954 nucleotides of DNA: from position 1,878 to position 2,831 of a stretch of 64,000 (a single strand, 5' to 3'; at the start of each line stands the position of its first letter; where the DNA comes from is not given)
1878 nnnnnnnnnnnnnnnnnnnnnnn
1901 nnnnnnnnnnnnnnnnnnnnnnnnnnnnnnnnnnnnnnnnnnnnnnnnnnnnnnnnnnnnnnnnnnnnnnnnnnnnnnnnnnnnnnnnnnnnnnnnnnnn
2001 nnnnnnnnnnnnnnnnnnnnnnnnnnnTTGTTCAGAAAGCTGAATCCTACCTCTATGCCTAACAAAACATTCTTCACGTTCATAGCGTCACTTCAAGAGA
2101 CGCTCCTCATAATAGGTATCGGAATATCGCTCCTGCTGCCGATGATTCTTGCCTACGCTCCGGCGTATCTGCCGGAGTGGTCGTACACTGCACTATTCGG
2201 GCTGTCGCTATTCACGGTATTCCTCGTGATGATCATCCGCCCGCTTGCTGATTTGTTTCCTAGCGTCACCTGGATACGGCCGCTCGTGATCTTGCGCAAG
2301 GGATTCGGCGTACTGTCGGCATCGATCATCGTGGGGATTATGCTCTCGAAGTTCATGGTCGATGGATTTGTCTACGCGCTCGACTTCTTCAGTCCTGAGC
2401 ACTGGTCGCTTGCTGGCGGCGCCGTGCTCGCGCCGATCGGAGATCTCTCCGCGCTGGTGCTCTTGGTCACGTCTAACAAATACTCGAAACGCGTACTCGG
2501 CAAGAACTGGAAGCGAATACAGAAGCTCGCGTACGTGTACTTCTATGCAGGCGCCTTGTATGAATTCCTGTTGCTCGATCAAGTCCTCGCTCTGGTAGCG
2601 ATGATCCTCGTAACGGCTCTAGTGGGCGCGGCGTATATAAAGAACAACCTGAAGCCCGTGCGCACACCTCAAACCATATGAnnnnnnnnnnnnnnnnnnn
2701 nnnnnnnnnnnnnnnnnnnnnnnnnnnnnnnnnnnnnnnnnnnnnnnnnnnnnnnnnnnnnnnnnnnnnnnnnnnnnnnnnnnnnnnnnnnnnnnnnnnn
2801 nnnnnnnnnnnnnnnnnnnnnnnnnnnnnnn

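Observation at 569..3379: Rubredoxin-ApbE-split NOX/MsrQ-like pair in which the ferric-reductase-domain membrane subunit has lost its haem-ligating histidines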

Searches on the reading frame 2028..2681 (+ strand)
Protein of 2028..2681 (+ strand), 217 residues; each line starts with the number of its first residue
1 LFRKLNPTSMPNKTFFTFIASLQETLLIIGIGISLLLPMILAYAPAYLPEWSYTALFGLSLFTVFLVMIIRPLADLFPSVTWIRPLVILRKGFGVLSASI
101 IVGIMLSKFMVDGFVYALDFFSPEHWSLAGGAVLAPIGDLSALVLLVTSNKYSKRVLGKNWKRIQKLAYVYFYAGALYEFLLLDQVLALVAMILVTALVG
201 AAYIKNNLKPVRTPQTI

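Call 3: search_protein_families(library=pfam, proteins=[window:2028-2681:+], max_evalue=0.1)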
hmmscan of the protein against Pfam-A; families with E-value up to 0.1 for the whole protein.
window:2028-2681:+ (217 aa): 0 families

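Call 4: search_protein_families(library=ncbifam, proteins=[window:2028-2681:+], max_evalue=0.1)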
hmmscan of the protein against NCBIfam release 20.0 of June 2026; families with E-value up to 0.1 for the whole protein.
window:2028-2681:+ (217 aa): 1 family
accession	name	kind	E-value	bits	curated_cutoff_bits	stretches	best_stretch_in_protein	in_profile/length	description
NF003831.1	PRK05419.1-2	equivalog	0.00021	20.9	130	1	65-176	56-161/212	protein-methionine-sulfoxide reductase heme-binding subunit MsrQ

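Call 5: find_homologous_proteins(query=window:2055-2681:+, max_evalue=0.001)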
Query window:2055-2681:+ (208 aa): 545 proteins with E <= 0.001 among 1995 candidates; the best 120 are listed.
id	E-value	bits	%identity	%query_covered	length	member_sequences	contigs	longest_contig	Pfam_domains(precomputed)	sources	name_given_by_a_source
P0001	1.3e-125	435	100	100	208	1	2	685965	-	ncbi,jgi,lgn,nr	ncbi:MAG: hypothetical protein AB199_01525 [Parcubacteria bacterium C7867-004]|nr:MAG: hypothetical 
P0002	4.3e-101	355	81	100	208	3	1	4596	-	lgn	-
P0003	8.3e-99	348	81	100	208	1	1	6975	-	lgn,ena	-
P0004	1.1e-96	341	78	100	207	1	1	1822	-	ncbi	-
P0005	5.3e-96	339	78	100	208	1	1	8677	-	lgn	-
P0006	4.2e-94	332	77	98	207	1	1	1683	-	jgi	jgi:DMSO/TMAO reductase YedYZ heme-binding membrane subunit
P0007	1.0e-93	331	75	100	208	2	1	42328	-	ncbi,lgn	-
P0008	1.3e-93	331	77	100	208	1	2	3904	-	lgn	-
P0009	4.6e-93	329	78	99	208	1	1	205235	-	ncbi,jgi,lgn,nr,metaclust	ncbi:MAG: hypothetical protein AB203_02665 [Parcubacteria bacterium C7867-008]|nr:MAG: hypothetical 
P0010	1.9e-92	327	77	100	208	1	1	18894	-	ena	-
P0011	5.9e-92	325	75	100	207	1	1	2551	-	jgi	-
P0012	1.2e-91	324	84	87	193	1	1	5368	-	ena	-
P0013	3.7e-89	316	76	96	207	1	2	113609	-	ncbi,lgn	ncbi:MAG: hypothetical protein WAV21_03340 [Minisyncoccia bacterium]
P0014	7.2e-88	312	73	96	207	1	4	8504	-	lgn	-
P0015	1.7e-87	311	71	100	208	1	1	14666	-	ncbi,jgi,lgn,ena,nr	ncbi:MAG TPA: hypothetical protein PK109_00720 [Candidatus Paceibacterota bacterium]|nr:hypothetical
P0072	2.2e-53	199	52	100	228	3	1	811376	-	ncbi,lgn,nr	ncbi:hypothetical protein IPJ70_01870 [Candidatus Campbellbacteria bacterium]|nr:MAG: hypothetical p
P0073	3.4e-53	199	55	95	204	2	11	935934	-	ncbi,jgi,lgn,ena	jgi:hypothetical protein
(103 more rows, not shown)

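Call 9: find_encoding_contigs(protein=P0073, flank=6000, max_places=2)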
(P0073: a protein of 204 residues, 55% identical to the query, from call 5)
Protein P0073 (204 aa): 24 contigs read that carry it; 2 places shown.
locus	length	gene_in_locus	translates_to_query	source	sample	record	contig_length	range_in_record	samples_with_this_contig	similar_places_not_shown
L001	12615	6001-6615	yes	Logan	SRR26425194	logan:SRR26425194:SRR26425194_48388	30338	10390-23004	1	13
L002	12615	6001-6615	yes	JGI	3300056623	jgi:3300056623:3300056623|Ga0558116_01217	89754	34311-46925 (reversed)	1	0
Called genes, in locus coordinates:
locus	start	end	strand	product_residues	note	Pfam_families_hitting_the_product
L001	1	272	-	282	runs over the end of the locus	-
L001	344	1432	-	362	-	-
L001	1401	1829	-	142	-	PF00293:NUDIX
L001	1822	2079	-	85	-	-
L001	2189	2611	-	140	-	PF08570:DUF1761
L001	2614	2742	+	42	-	-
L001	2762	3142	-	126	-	-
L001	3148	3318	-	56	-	PF00301:Rubredoxin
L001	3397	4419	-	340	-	PF00512:HisKA, PF02518:HATPase_c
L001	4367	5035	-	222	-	PF00072:Response_reg, PF00486:Trans_reg_C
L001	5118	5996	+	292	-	PF02424:ApbE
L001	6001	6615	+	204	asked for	-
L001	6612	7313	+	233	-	PF00970:FAD_binding_6, PF00175:NAD_binding_1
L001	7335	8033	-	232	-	-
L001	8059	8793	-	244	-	PF14023:Bestrophin-like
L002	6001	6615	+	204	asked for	-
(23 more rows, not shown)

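Call 10: find_encoding_contigs(protein=P0072, flank=6000, max_places=1)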
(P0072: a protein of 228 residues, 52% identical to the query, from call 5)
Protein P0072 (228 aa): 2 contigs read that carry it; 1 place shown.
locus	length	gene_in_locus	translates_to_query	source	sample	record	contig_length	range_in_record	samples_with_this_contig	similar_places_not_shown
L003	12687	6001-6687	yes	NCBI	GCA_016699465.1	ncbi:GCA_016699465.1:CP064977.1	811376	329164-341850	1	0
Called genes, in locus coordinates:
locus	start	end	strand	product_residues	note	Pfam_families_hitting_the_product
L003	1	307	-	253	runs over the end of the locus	PF08241:Methyltransf_11 (weak), PF08242:Methyltransf_12, PF13649:Methyltransf_25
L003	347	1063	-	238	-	PF01909:NTP_transf_2 (weak), PF18765:Polbeta (weak)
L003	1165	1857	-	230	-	PF13489:Methyltransf_23, PF08241:Methyltransf_11, PF08242:Methyltransf_12 (weak), PF13649:Methyltransf_25 (weak)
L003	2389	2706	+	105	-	-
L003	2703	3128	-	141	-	-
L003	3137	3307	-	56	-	PF00301:Rubredoxin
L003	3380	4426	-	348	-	PF00512:HisKA, PF02518:HATPase_c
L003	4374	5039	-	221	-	PF00072:Response_reg, PF00486:Trans_reg_C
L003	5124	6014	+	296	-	PF02424:ApbE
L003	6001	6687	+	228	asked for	-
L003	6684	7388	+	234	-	PF00970:FAD_binding_6, PF00175:NAD_binding_1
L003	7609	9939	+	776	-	PF03477:ATP-cone, PF17975:RNR_Alpha, PF21995:RNR-II_ins_dom (weak), PF02867:Ribonuc_red_lgC (faint)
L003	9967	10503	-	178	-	PF01923:Cob_adeno_trans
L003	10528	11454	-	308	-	PF18075:FtsX_ECD, PF02687:FtsX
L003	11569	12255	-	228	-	PF02463:SMC_N (weak), PF00005:ABC_tran, PF13304:AAA_21 (weak)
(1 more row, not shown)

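Call 16: search_solved_structures(query=A1, max_evalue=10, show_alignments=2)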
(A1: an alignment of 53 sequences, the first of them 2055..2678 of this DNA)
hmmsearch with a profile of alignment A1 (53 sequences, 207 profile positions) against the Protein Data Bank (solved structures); distinct sequences matched with E-value up to 10: 1.
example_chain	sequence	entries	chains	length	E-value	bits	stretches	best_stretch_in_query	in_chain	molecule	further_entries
6m8v_A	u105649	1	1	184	1.2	11.9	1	123-183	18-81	Flavin prenyltransferase UbiX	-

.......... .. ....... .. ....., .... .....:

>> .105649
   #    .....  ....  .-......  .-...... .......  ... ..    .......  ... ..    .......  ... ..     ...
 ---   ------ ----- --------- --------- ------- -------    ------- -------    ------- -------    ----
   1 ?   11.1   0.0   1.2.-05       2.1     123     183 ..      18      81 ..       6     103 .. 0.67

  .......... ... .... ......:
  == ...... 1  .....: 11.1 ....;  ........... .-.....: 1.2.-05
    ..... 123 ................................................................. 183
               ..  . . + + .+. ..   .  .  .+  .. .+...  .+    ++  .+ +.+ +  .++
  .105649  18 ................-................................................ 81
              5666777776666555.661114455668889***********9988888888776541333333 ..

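Call 26: predict_structure(alignment_id=A1)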
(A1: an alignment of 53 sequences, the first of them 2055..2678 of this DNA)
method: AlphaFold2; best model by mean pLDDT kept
length: 208 residues; sequences in the alignment: 53
mean_pLDDT: 92.6   pTM: 0.86
mean pLDDT of the five models: 92.6, 92.4, 90.3, 88.5, 87.4
residues with pLDDT >= 90: 169; 70-90: 35; 50-70: 4; < 50: 0
segments of 3 or more residues with pLDDT < 50: none
pLDDT, mean of each block of 10 residues (from residue 1): 88 97 97 96 94 97 95 94 96 96 91 88 88 92 90 91 94 94 98 93 72
secondary structure, 60 per line:
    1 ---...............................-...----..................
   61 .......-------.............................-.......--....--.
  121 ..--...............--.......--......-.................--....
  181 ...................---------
elements in order: H4-34 H43-67 H75-103 H105-111 H114-117 H125-139 H142-148 H151-156 H158-174 H177-199

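Call 28: search_protein_representatives(alignment_id=A1)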
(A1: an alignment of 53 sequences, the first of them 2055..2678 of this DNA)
Query: 53 sequences, 207 profile positions. Proteins with E-value up to 0.001 (for the whole library): 337; up to 1e-10: 139; up to 1e-30: 39. The best 150 are listed.
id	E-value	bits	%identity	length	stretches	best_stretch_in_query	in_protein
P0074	5.3e-84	297.3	-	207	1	1-203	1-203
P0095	7.2e-82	290.4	-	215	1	1-203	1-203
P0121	7.3e-77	274.0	-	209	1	3-201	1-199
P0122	1.4e-74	266.5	-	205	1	3-201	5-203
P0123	2.6e-72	259.2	-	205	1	3-202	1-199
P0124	4.5e-65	235.5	-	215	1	2-202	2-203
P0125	2.7e-64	233.0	-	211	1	6-202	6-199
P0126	2.0e-60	220.3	-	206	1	9-203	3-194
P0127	2.3e-55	203.8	-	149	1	59-199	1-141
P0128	7.4e-51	189.1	-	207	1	3-197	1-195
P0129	6.2e-48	179.5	-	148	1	3-150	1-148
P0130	2.6e-46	174.2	-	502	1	30-197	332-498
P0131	1.0e-42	162.5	-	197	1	27-202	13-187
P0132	3.2e-41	157.6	-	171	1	3-139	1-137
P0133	3.3e-41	157.5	-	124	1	84-203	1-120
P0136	1.5e-38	148.9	-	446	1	19-199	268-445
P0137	2.2e-38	148.3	-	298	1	27-202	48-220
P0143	1.9e-36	142.0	-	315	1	40-202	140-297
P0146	4.2e-35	137.6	-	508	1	10-195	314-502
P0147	6.5e-35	137.0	-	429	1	46-199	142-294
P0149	2.4e-34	135.1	-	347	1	10-194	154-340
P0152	1.3e-33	132.7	-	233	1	53-196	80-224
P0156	8.6e-33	130.1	-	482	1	7-193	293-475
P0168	6.5e-28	114.1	-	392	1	16-192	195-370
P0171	5.5e-26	107.8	-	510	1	51-193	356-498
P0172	9.5e-26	107.0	-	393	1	7-203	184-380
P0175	1.5e-25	106.4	-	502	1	25-200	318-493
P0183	1.9e-23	99.6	-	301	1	38-196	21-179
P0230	1.3e-14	70.7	-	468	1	23-203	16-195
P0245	5.9e-13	65.3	-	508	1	44-175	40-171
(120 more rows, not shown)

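Call 29: search_protein_families(library=pfam, proteins=[P0130, P0136, P0137, P0143, P0147, P0149, P0168, P0183, P0230, P0245], max_evalue=0.01)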
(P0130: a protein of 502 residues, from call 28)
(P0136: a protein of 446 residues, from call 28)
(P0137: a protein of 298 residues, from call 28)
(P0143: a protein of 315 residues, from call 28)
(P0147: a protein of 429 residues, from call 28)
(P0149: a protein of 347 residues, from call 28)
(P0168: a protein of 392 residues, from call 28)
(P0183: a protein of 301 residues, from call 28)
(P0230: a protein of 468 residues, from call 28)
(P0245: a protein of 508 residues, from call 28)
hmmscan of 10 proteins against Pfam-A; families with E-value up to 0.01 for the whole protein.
P0130 (502 aa): 7 families
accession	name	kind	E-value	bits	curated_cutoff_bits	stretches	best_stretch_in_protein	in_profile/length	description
PF00175.26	NAD_binding_1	-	1.2e-16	61.7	22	1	173-266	1-107/109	Oxidoreductase NAD-binding domain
PF13370.11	Fer4_13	-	4.2e-07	31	24.5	1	10-57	5-57/58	4Fe-4S single cluster domain of Ferredoxin I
PF00970.30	FAD_binding_6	-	5.5e-07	30.3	21.1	1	80-162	9-97/99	Oxidoreductase FAD-binding domain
PF01794.25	Ferric_reduct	-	0.0021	18.6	28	1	361-466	16-119/121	Ferric reductase like transmembrane component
PF13459.11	Fer4_15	-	0.0028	18.8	22.4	1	11-58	8-66/66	4Fe-4S single cluster domain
PF12800.12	Fer4_4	-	0.0063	17.2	24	0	11-22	4-15/17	4Fe-4S binding domain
PF22290.1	DmmA-like_N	-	0.0073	17.2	33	0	162-274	12-118/124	Dimethylamine monooxygenase subunit DmmA-like, N-terminal domain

P0136 (446 aa): 2 families
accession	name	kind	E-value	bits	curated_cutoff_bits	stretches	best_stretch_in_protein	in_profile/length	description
PF00175.26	NAD_binding_1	-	3.5e-17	63.5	22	1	121-214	1-108/109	Oxidoreductase NAD-binding domain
PF00970.30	FAD_binding_6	-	2e-12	47.8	21.1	1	37-110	22-97/99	Oxidoreductase FAD-binding domain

P0137 (298 aa): 1 family
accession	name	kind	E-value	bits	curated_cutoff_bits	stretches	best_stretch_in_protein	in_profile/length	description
PF12725.13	DUF3810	-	0.0097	15.8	28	1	185-290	18-126/311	Protein of unknown function (DUF3810)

P0143 (315 aa): 2 families
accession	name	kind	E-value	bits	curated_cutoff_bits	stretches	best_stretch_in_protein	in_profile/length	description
PF00175.26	NAD_binding_1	-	1.3e-09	39.1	22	1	4-84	18-108/109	Oxidoreductase NAD-binding domain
PF01794.25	Ferric_reduct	-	0.0091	16.5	28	1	153-261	9-119/121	Ferric reductase like transmembrane component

P0147 (429 aa): 1 family
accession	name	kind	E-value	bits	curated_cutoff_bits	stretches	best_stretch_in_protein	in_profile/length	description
PF00175.26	NAD_binding_1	-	1.8e-10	41.9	22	1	2-67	33-107/109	Oxidoreductase NAD-binding domain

P0149 (347 aa): 1 family
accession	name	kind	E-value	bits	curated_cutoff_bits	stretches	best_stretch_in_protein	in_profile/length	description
PF00175.26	NAD_binding_1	-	1.5e-13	51.8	22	1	21-112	1-106/109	Oxidoreductase NAD-binding domain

P0168 (392 aa): 2 families
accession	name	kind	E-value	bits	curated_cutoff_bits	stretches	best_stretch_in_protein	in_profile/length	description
PF03358.20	FMN_red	-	1.1e-29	103.4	24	1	5-140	4-142/152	NADPH-dependent FMN reductase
PF02525.22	Flavodoxin_2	-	0.00016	21.9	27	1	11-116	15-137/198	Flavodoxin-like fold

P0183 (301 aa): 9 families
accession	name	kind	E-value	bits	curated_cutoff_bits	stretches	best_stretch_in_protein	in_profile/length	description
PF13370.11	Fer4_13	-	1.5e-11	45.2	24.5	1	247-300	1-57/58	4Fe-4S single cluster domain of Ferredoxin I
PF01794.25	Ferric_reduct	-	2.1e-05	25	28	1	38-149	11-120/121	Ferric reductase like transmembrane component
PF13459.11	Fer4_15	-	5.3e-05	24.3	22.4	1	250-300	7-65/66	4Fe-4S single cluster domain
PF22117.2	Fer4_Nqo3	-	0.00089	19.8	27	1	250-300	10-67/67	NADH-quinone oxidoreductase subunit 3, ferredoxin-like domain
PF12838.12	Fer4_7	-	0.0019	19.1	27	1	250-298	1-52/52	4Fe-4S dicluster domain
PF14697.11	Fer4_21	-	0.0024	18.4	35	1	249-301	6-59/59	4Fe-4S dicluster domain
PF25160.1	LdpA_Fe-S-bd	-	0.0041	17.3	27.6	0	248-264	25-41/49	LdpA Fe-S cluster-binding domain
PF00037.32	Fer4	-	0.0053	17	21.1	0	251-260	8-17/24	4Fe-4S binding domain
PF06902.16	Fer4_19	-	0.0084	16.6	24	0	251-300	15-60/64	Divergent 4Fe-4S mono-cluster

P0230 (468 aa): 3 families
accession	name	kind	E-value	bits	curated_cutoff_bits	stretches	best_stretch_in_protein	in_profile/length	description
PF00301.25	Rubredoxin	-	5.9e-13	49.1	23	1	201-247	1-47/47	Rubredoxin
PF00175.26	NAD_binding_1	-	1.3e-07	32.7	22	1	360-452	1-108/109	Oxidoreductase NAD-binding domain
PF08030.17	NAD_binding_6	-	0.0017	18.9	22.2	0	359-417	5-78/156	Ferric reductase NAD binding domain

P0245 (508 aa): 15 families
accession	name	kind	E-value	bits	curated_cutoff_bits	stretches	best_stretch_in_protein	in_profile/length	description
PF00175.26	NAD_binding_1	-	9.4e-17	62.1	22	1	394-489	1-108/109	Oxidoreductase NAD-binding domain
PF13370.11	Fer4_13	-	2.5e-13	50.9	24.5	1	225-279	1-58/58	4Fe-4S single cluster domain of Ferredoxin I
PF00970.30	FAD_binding_6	-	1.7e-09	38.4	21.1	1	301-383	9-97/99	Oxidoreductase FAD-binding domain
PF13459.11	Fer4_15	-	8.1e-09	36.5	22.4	1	223-279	1-66/66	4Fe-4S single cluster domain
PF01794.25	Ferric_reduct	-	1.2e-07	32.2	28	1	44-162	2-120/121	Ferric reductase like transmembrane component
PF12797.12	Fer4_2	-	1.5e-05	25.1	24.5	1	223-241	3-21/22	4Fe-4S binding domain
PF12838.12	Fer4_7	-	3.2e-05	24.7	27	1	224-241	32-49/52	4Fe-4S dicluster domain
PF12837.12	Fer4_6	-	4.2e-05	23.7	25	1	223-241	2-20/24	4Fe-4S binding domain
PF00037.32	Fer4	-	0.00013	22.1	21.1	1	224-242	2-20/24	4Fe-4S binding domain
PF14697.11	Fer4_21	-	0.00027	21.4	35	1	225-277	3-57/59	4Fe-4S dicluster domain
PF17179.9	Fer4_22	-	0.00039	21.7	27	1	229-305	1-72/95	4Fe-4S dicluster domain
PF13237.11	Fer4_10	-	0.00071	19.9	25.5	1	223-257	2-22/53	4Fe-4S dicluster domain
PF06902.16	Fer4_19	-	0.0025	18.2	24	1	218-273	3-55/64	Divergent 4Fe-4S mono-cluster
PF13187.11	Fer4_9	-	0.0029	18.1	27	0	229-270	1-35/52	4Fe-4S dicluster domain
PF13183.11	Fer4_8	-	0.0085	17.1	27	0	228-262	3-40/68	4Fe-4S dicluster domain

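Call 30: fold_search(model_id=the predicted structure, library=pdb)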
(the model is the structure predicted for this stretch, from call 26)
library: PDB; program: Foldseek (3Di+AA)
matches with E <= 10: 98; with E <= 0.001: 0
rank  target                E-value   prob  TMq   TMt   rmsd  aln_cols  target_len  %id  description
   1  6m96_B                6.3e-01  0.15  0.20  0.19  14.9       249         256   13  ATP-bound conformation of the WzmWzt O antigen ABC transporter (released 2019-03-06)
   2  7o0y_E                1.0e+00  0.09  0.18  0.16  13.4       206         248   16  ABC transporter NosDFY, nucleotide-free in GDN (released 2022-04-13)
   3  8jta                  1.4e+00  0.10  0.19  0.13  17.8       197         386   17  Human VMAT2 complex with tetrabenazine (released 2023-11-29)
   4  2cmr_A                1.6e+00  0.11  0.20  0.21  14.7       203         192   11  Crystal structure of the HIV-1 neutralizing antibody D5 Fab bound to the gp41 inner-core mimetic 5-helix (released 2006-10-16)
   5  7udn_B                1.6e+00  0.10  0.19  0.15  18.4       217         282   10  Crystal structure of designed helical repeat protein RPB_PLP1_R6 in alternative conformation 2 (released 2023-03-22)
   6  9qef_J                1.7e+00  0.21  0.30  0.33  15.3       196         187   12  Respiratory supercomplex from Mycobacterium smegmatis with decylubiquinone (released 2026-01-21)
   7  8rtd_L                1.7e+00  0.07  0.19  0.16  22.8       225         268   16  Stalk-Arches-IMC structure from the fully-assembled R388 type IV secretion system determined by cryo-EM. (released 2024-06-19)
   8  4o7g_A                1.9e+00  0.25  0.33  0.33  10.8       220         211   13  Crystal Structure of Ascorbate-bound Cytochrome b561, crystal soaked in 1 M L-ascorbate for 40 minutes (released 2014-02-05)
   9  3vv9_B                1.9e+00  0.08  0.17  0.14  17.6       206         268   11  Crystal structure of cyanide-insensitive alternative oxidase from Trypanosoma brucei (released 2013-03-13)
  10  5o0t                  2.0e+00  0.54  0.45  0.45   7.0       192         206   14  CRYSTAL STRUCTURE OF TRANS-MEMBRANE DOMAIN OF Cylindrospermum stagnale NADPH-OXIDASE 5 (NOX5) (released 2017-06-28)
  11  7udn_A                2.0e+00  0.08  0.18  0.14  19.3       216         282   11  Crystal structure of designed helical repeat protein RPB_PLP1_R6 in alternative conformation 2 (released 2023-03-22)
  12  8wej_B                2.1e+00  0.25  0.33  0.16   9.4       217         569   12  Structure of human phagocyte NADPH oxidase in the activated state (released 2024-01-24)
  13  4f7g_B                2.2e+00  0.35  0.35  0.40   8.6       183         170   14  Crystal structure of talin autoinhibition complex (released 2012-07-04)
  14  8x2l_B                2.3e+00  0.51  0.43  0.20   8.2       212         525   13  Structure of human phagocyte NADPH oxidase in the resting state in the presence of 2 mM NADPH (released 2024-01-24)
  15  4o7g_B                2.5e+00  0.20  0.34  0.33  10.5       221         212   13  Crystal Structure of Ascorbate-bound Cytochrome b561, crystal soaked in 1 M L-ascorbate for 40 minutes (released 2014-02-05)
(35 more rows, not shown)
